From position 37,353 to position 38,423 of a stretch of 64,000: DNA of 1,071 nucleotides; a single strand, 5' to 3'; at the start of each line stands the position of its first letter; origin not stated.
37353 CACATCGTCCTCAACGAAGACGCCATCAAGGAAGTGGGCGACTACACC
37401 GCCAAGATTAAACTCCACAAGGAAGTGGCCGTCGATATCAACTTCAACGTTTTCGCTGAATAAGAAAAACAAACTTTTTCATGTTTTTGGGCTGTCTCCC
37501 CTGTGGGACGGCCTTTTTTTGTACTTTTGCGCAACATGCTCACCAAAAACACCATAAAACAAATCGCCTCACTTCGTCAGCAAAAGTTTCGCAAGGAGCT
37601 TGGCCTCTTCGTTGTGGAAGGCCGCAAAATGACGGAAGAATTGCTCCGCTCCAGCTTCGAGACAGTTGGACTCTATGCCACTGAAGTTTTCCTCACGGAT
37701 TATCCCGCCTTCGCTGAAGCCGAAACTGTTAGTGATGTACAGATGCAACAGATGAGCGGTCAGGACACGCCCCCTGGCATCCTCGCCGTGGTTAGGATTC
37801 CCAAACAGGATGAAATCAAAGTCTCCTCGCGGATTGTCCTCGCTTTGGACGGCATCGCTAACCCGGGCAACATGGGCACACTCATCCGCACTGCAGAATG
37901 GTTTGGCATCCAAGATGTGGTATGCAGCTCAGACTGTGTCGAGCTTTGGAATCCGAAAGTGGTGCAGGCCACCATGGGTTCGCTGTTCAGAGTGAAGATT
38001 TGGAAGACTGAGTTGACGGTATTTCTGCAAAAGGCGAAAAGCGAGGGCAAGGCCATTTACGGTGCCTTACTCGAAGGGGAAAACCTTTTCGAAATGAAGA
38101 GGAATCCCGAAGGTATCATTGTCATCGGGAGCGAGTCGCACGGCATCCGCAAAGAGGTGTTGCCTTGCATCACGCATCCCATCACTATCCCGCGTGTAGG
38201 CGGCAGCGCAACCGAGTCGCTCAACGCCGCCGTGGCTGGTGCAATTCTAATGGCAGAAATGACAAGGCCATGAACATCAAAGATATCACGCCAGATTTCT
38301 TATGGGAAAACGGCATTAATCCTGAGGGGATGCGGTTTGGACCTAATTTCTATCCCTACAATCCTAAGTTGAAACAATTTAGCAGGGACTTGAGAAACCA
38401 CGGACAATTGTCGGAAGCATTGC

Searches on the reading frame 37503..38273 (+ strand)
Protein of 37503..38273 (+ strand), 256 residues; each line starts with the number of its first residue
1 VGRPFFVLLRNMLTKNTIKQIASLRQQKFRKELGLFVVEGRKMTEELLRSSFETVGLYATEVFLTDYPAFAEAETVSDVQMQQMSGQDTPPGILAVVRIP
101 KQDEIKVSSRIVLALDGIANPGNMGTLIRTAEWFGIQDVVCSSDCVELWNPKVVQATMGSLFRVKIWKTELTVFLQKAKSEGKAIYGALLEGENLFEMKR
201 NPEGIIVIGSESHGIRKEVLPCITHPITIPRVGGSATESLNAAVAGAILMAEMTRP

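Call 70: search_protein_families(library=pfam, proteins=[window:37503-38273:+], max_evalue=0.00001)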
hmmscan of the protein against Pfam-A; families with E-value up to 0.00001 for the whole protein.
window:37503-38273:+ (256 aa): 2 families
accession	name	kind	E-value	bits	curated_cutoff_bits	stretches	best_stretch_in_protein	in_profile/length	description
PF00588.24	SpoU_methylase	-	2.6e-30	105.8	29.7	1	111-250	2-141/142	SpoU rRNA Methylase family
PF22435.1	MRM3-like_sub_bind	-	6.3e-14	52.6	27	1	15-95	1-84/84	MRM3-like substrate binding domain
